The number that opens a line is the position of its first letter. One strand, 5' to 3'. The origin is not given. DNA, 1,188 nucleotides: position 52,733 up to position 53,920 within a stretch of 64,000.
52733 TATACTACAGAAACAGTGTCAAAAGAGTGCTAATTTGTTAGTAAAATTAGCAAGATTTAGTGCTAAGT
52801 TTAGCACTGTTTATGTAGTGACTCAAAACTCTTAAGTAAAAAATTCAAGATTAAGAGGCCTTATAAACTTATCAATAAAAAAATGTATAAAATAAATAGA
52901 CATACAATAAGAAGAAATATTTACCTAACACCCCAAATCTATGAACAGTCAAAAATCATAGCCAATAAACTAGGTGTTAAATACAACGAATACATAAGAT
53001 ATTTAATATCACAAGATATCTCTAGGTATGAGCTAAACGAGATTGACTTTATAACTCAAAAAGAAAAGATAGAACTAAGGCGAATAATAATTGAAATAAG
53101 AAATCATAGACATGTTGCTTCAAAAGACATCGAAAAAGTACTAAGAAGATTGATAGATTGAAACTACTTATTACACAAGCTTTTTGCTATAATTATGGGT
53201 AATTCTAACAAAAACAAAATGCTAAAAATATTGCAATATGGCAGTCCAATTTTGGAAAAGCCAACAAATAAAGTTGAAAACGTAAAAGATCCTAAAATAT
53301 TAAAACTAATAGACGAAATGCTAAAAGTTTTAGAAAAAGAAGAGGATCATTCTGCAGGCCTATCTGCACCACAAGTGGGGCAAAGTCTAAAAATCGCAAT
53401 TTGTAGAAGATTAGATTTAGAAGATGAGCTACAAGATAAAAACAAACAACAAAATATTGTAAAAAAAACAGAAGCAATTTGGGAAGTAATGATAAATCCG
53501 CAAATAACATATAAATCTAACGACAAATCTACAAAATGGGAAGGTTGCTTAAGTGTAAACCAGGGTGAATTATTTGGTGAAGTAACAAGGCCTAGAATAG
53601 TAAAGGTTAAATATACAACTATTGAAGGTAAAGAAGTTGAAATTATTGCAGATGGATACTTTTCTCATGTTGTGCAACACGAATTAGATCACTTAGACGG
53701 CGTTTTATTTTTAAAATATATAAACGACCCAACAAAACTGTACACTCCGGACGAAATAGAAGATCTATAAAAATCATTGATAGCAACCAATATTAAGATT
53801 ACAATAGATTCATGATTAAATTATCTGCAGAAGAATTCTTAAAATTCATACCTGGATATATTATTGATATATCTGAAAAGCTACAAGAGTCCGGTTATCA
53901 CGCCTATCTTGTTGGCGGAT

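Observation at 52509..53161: Iteron-like direct repeats and twin palindromes between tRNA-Leu(UAA) and an RHH-like gene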

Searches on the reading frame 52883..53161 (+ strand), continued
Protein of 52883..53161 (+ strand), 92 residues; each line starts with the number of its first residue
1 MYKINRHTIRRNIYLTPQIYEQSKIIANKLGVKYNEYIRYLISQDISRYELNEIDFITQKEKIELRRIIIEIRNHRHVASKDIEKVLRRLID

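Call 69: predict_structure(alignment_id=A2)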
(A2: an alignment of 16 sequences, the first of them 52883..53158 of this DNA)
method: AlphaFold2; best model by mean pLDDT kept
length: 92 residues; sequences in the alignment: 16
mean_pLDDT: 78.1   pTM: 0.45
mean pLDDT of the five models: 78.1, 78.1, 76.5, 76.3, 74.9
residues with pLDDT >= 90: 27; 70-90: 34; 50-70: 30; < 50: 1
segments of 3 or more residues with pLDDT < 50: none
pLDDT, mean of each block of 10 residues (from residue 1): 69 91 97 95 84 64 76 68 64 56
secondary structure, 60 per line:
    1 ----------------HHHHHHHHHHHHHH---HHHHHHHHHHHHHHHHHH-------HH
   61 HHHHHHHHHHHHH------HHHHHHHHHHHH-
elements in order: H17-30 H34-51 H59-73 H80-91
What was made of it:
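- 52883..53161 (+): 92-aa ribbon-helix-helix protein of a rare, unannotated, antitoxin-related family, with no toxin partner here. Model pLDDT 78, with residues 11-45 mostly above 90 (call 69).
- On Ribbon-helix-helix (Arc/MetJ/CopG) DNA-binding superfamily: The AF2 model built on the 16-sequence alignment has an extended segment (about residues 8-16), helix 17-30 and helix 34-51, with pLDDT 91-97 over residues 11-40 (call 69).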

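Call 72: fold_search(model_id=the predicted structure, library=pdb)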
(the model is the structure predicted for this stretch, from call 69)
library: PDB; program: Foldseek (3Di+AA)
matches with E <= 10: 129; with E <= 0.001: 0
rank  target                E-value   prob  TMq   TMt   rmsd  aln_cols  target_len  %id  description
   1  3ft7_A                3.1e-01  0.99  0.41  0.80   2.6        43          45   14  Crystal structure of an extremely stable dimeric protein from sulfolobus islandicus (released 2009-10-20)
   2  1myl_E                3.3e-01  0.99  0.38  0.75   2.2        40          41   18  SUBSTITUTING HYDROPHOBIC RESIDUES FOR A BURIED SALT BRIDGE ENHANCES PROTEIN STABILITY BUT DOES NOT REDUCE CONFORMATION (released 1995-01-26)
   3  6ajm_C                3.5e-01  0.77  0.45  0.51  13.2        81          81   15  Crystal structure of apo AtaTR (released 2019-01-02)
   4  5zgn_B                4.1e-01  0.72  0.45  0.50  13.4        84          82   11  The crystal structure of KacTA-DNA complex (released 2019-04-03)
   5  8u12_A                4.7e-01  0.98  0.41  0.72   2.8        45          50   13  Crystal Structure of Antitoxin Protein Rv0298 of Type II Toxin-antitoxin Systems from Mycobacterium tuberculosis (released 2023-09-27)
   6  1par_A                5.3e-01  0.96  0.40  0.69   6.7        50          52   12  DNA RECOGNITION BY BETA-SHEETS IN THE ARC REPRESSOR-OPERATOR CRYSTAL STRUCTURE (released 1994-07-31)
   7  1b01_A                6.1e-01  0.95  0.37  0.73   2.8        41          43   17  TRANSCRIPTIONAL REPRESSOR COPG/DNA COMPLEX (released 1999-11-19)
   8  9kkd_B                6.5e-01  0.96  0.40  0.80   2.7        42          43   14  the structure of StnY (released 2025-11-19)
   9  1ea4_B                6.5e-01  0.95  0.34  0.71   2.6        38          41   18  TRANSCRIPTIONAL REPRESSOR COPG/22bp dsDNA COMPLEX (released 2001-07-05)
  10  2k9i_MODEL_1_A        6.5e-01  0.93  0.38  0.60   2.5        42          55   14  NMR structure of plasmid copy control protein ORF56 from sulfolobus islandicus (released 2009-10-20)
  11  6gts_C                6.5e-01  0.54  0.43  0.47  13.1        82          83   15  Structure of the AtaT-AtaR complex bound DNA (released 2019-03-06)
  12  1ea4_H                7.0e-01  0.96  0.37  0.73   2.5        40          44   18  TRANSCRIPTIONAL REPRESSOR COPG/22bp dsDNA COMPLEX (released 2001-07-05)
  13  1ea4_E                7.0e-01  0.94  0.37  0.72   2.8        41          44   17  TRANSCRIPTIONAL REPRESSOR COPG/22bp dsDNA COMPLEX (released 2001-07-05)
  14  1u9p                  7.0e-01  0.47  0.39  0.38  12.8        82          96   17  Permuted single-chain Arc (released 2005-02-15)
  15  1bdv_B                7.5e-01  0.96  0.40  0.65   2.3        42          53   12  ARC FV10 COCRYSTAL (released 1999-01-06)
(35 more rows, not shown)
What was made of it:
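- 52883..53161 (+): Foldseek top hits are RHH proteins (call 72).
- On Ribbon-helix-helix (Arc/MetJ/CopG) DNA-binding superfamily: 14 of the top 16 Foldseek PDB hits (and most of the top 30) are RHH proteins; for the short RHH repressors among them, probability is 0.9-0.99 and target-normalised TM 0.7-0.8 (call 72).
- Closest known: Autoregulated RHH antitoxin or repressor operators. Same: A small protein with an N-terminal RHH and a C-terminal helical extension (calls 69, 72).
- Nearly all top Foldseek hits are RHH repressors or antitoxins (Arc, CopG, ORF56, AtaR, KacA, Rv0298, VapB, NikA, AmrZ), with probability 0.9-0.99 and target-normalised TM 0.7-0.8 for the short RHH repressors, lower for the full-length antitoxins (calls 69, 72).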

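Call 73: find_related_loci(query=A4, collection=viral_contigs, flank=4000)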
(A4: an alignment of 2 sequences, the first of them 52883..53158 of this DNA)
Query A4 (92 aa) in viral_contigs; peptide patterns used: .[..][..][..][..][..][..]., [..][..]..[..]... (x = any residue, [..] = any of these).
135 stretches matched a pattern, but none encodes a relative of the query by tblastn (E <= 1e-3).

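Call 74: find_related_loci(query=A4, collection=metagenome_contigs, flank=4000)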
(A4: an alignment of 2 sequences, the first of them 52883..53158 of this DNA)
Query A4 (92 aa) in metagenome_contigs; peptide patterns used: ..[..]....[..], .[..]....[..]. (x = any residue, [..] = any of these).
600 stretches matched a pattern, but none encodes a relative of the query by tblastn (E <= 1e-3).
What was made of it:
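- Tried and rejected: metagenome_contigs and viral_contigs with the RHH alignment (calls 73, 74)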

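Call 75: find_encoding_contigs(protein=P0126, flank=3000, max_places=2)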
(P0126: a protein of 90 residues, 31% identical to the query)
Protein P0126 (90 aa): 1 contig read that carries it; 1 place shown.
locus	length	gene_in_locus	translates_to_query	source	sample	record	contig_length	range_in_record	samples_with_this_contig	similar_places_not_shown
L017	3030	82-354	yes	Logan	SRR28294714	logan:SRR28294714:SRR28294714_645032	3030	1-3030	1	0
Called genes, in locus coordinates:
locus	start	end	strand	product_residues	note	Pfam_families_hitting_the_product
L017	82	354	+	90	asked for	-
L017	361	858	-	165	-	-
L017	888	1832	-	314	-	PF00056:Ldh_1_N, PF02866:Ldh_1_C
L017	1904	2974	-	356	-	PF01791:DeoC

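Call 76: find_encoding_contigs(protein=P0135, flank=3000, max_places=2)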
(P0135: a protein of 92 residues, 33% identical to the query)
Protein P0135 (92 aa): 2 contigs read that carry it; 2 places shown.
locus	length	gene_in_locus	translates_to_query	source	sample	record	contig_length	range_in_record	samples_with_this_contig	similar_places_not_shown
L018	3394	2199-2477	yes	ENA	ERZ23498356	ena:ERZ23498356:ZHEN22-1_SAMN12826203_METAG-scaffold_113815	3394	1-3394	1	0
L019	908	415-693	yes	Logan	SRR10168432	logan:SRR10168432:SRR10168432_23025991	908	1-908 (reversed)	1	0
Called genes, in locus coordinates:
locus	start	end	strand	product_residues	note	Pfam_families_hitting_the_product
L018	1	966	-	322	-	?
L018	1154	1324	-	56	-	-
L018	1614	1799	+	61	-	-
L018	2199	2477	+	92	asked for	-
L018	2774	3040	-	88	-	PF01541:GIY-YIG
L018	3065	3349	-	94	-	PF01541:GIY-YIG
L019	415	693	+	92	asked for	-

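Call 82: search_protein_families(library=pfam, proteins=[L013:6242-6535:+, L013:6001-6264:+, L004:2-790:+, L004:831-1040:+, L004:1105-2688:+], max_evalue=0.05)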
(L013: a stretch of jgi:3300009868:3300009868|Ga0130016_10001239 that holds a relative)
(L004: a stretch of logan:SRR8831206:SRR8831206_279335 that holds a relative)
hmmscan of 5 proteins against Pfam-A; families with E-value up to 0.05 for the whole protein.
L013:6242-6535:+ (97 aa): 2 families
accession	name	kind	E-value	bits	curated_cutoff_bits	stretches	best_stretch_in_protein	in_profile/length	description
PF15738.11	YafQ_toxin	-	1e-05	26.2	30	1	13-96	2-85/88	Bacterial toxin of type II toxin-antitoxin system, YafQ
PF19641.4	DUF6144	-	0.025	15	28.8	1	15-80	51-117/181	Family of unknown function (DUF6144)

L013:6001-6264:+ (87 aa): 2 families
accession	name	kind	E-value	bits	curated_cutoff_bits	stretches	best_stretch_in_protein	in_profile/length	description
PF21983.2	NikA-like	-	0.00032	21.2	27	1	6-43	4-41/72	Mobilization protein NikA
PF12441.14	CopG_antitoxin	-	0.031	15.5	28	0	6-40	42-76/79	CopG antitoxin of type II toxin-antitoxin system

L004:2-790:+ (262 aa): 1 family
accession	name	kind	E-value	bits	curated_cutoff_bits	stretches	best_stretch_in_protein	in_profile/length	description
PF13481.12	AAA_25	-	1.8e-07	31.4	27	1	43-109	125-193/195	AAA domain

L004:831-1040:+ (69 aa): 0 families

L004:1105-2688:+ (527 aa): 4 families
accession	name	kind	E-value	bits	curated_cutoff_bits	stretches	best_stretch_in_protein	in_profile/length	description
PF00239.26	Resolvase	-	2.1e-27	96.4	23.3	1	6-152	1-143/145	Resolvase, N terminal domain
PF07508.19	Recombinase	-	1.3e-09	38.7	21.1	1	183-261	4-99/102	Recombinase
PF13408.12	Zn_ribbon_recom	-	1.1e-05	26.1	25.3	1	280-331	1-53/58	Recombinase zinc beta ribbon domain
PF09304.16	Cortex-I_coil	-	0.0011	19.6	60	1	371-437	8-74/107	Cortexillin coiled-coil region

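Call 86: search_dna_similar(query=window:52883-53158:+, collection=plasmids, mode=protein, max_evalue=0.01, max_rows=10)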
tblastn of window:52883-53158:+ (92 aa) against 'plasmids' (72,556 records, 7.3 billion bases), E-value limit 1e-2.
No match.

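Call 87: search_dna_similar(query=window:52883-53158:+, collection=phages, mode=protein, max_evalue=0.01, max_rows=10)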
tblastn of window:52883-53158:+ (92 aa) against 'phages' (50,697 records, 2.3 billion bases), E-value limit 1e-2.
No match.
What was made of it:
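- There are no relatives in the plasmid, phage or viral collections (calls 73, 86, 87).
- Tried and rejected: plasmid and phage collections by tblastn (calls 86, 87)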

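Call 88: search_protein_families(library=padloc, proteins=[window:52883-53158:+, P0136, L013:6242-6535:+], max_evalue=0.1)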
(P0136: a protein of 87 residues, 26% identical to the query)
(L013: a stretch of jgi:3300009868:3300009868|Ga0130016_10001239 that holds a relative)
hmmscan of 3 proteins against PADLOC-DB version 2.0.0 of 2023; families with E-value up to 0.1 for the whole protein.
window:52883-53158:+ (92 aa): 0 families

P0136 (87 aa): 0 families

L013:6242-6535:+ (97 aa): 1 family
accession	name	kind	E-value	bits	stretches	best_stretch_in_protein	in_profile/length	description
PDLC04759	PDC-M64B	-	0.027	12.5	1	26-92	15-83/135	-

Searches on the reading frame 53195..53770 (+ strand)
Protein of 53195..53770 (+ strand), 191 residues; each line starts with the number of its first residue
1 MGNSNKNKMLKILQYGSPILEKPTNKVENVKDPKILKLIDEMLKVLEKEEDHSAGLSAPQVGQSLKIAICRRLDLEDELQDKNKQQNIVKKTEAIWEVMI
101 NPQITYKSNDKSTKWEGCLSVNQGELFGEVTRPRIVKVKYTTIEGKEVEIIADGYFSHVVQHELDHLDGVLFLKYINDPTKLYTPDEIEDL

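Call 9: search_protein_families(library=pfam, proteins=[window:53195-53770:+], max_evalue=1)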
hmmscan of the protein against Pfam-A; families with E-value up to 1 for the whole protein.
window:53195-53770:+ (191 aa): 3 families
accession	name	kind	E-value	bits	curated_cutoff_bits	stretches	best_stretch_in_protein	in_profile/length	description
PF01327.26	Pep_deformylase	-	2.3e-44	151.2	22.8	1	9-180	1-154/156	Polypeptide deformylase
PF20583.3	DUF6786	-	0.0021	17.4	27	1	61-174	134-245/376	Family of unknown function (DUF6786)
PF08064.18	UME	-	0.13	12.6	23.2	1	6-71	3-64/102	UME (NUC010) domain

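Call 21: find_related_loci(query=window:53195-53767:+, collection=genome_contigs, flank=8000)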
Query window:53195-53767:+ (191 aa) in genome_contigs; peptide patterns used: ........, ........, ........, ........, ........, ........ (x = any residue, [..] = any of these).
564 stretches matched a pattern, but none encodes a relative of the query by tblastn (E <= 1e-3).

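Call 22: find_homologous_proteins(query=window:53195-53767:+, max_evalue=1e-20)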
Query window:53195-53767:+ (191 aa): 169 proteins with E <= 1e-20 among 8000 candidates; the best 120 are listed.
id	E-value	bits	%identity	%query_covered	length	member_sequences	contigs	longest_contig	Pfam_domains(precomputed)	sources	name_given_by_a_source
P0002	8.2e-121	418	100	100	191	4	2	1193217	PF01327.27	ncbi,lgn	-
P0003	5.7e-92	324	78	96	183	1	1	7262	PF01327.27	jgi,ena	-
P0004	1.9e-84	300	70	96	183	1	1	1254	PF01327.27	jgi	-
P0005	2.5e-84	300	72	96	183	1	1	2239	PF01327.27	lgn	-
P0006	2.3e-82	293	71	96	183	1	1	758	PF01327.27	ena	-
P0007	3.5e-77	276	64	96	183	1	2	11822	PF01327.27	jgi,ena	-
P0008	2.6e-71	257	64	96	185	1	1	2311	PF01327.27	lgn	-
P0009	1.4e-69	251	65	95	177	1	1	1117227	PF01327.27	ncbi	-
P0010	1.6e-68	248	63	92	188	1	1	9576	PF01327.27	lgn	-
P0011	1.0e-66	242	62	95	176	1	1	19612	PF01327.27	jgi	jgi:peptide deformylase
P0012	1.0e-65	239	60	92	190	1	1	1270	PF01327.27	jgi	-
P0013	1.3e-64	235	61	96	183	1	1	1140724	PF01327.27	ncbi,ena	-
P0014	1.3e-62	229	58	94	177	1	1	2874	PF01327.27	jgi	-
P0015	2.2e-62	228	61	96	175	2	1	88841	PF01327.27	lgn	-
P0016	6.5e-62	226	60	95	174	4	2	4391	PF01327.27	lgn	-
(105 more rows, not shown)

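Call 24: find_encoding_contigs(protein=P0003, flank=6000, max_places=3)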
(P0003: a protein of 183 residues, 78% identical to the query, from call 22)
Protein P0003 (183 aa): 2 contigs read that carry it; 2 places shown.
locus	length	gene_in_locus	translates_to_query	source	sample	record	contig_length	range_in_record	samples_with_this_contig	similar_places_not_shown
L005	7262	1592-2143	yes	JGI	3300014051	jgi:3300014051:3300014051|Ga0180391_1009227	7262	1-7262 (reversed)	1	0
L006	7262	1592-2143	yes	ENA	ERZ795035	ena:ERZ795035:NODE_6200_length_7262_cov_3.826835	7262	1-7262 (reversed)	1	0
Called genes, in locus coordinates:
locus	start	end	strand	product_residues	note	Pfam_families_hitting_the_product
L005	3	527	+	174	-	?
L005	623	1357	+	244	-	-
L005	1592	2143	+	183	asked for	PF01327:Pep_deformylase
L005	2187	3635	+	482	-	PF01743:PolyA_pol, PF13735:tRNA_NucTran2_2 (faint), PF12627:PolyA_pol_RNAbd, PF01966:HD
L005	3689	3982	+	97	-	-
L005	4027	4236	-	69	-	-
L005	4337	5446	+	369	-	-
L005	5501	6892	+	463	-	-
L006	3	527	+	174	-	?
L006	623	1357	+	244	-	-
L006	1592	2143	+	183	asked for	PF01327:Pep_deformylase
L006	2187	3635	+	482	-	PF01743:PolyA_pol, PF13735:tRNA_NucTran2_2 (faint), PF12627:PolyA_pol_RNAbd, PF01966:HD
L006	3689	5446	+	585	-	-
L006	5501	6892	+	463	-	-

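Call 25: find_encoding_contigs(protein=P0009, flank=6000, max_places=3)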
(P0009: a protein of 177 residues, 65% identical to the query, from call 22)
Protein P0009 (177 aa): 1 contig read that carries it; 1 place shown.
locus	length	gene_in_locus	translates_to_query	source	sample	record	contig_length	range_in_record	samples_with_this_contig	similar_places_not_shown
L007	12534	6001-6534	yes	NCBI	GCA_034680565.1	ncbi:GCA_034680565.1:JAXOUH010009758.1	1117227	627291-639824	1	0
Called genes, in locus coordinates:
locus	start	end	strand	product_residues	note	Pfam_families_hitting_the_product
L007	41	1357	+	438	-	-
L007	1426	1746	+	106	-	-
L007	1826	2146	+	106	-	-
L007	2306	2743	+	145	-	PF00160:Pro_isomerase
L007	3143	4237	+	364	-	PF13620:CarboxypepD_reg (weak)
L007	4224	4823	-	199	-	PF00551:Formyl_trans_N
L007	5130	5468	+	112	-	-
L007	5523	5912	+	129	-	-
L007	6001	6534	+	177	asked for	PF01327:Pep_deformylase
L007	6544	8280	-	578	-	-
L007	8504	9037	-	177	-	-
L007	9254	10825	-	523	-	-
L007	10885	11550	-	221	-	-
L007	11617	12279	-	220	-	-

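Call 26: find_encoding_contigs(protein=P0007, flank=6000, max_places=3)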
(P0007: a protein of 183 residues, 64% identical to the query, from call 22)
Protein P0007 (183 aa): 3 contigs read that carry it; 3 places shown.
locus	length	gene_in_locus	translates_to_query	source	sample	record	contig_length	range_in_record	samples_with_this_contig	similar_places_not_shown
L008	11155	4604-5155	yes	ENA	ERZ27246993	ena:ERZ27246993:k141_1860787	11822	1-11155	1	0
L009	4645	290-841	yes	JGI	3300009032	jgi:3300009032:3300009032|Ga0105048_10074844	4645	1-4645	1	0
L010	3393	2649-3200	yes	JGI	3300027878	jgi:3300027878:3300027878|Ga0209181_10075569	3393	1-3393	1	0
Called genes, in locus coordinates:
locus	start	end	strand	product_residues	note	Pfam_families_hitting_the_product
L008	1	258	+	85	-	?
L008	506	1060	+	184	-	-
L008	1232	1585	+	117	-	PF01475:FUR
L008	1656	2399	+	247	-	PF02535:Zip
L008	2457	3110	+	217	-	PF20582:UPF0758_N, PF04002:RadC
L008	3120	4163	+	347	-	PF12666:PrgI (weak)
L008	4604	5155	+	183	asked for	PF01327:Pep_deformylase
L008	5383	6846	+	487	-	PF01743:PolyA_pol, PF13735:tRNA_NucTran2_2 (faint), PF12627:PolyA_pol_RNAbd, PF01966:HD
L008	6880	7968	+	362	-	-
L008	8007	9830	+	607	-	-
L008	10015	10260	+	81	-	-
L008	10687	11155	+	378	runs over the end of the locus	?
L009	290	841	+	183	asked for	PF01327:Pep_deformylase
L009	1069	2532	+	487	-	PF01743:PolyA_pol, PF13735:tRNA_NucTran2_2 (faint), PF12627:PolyA_pol_RNAbd, PF01966:HD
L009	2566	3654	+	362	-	-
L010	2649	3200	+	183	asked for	PF01327:Pep_deformylase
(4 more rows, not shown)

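Call 82: search_protein_families(library=pfam, proteins=[L007:5130-5468:+, L007:5523-5912:+, L005:623-1357:+], max_evalue=0.05)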
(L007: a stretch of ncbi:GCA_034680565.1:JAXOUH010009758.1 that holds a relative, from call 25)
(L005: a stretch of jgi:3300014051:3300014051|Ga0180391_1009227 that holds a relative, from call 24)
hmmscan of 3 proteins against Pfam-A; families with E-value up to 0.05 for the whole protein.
L007:5130-5468:+ (112 aa): 0 families

L007:5523-5912:+ (129 aa): 0 families

L005:623-1357:+ (244 aa): 0 families
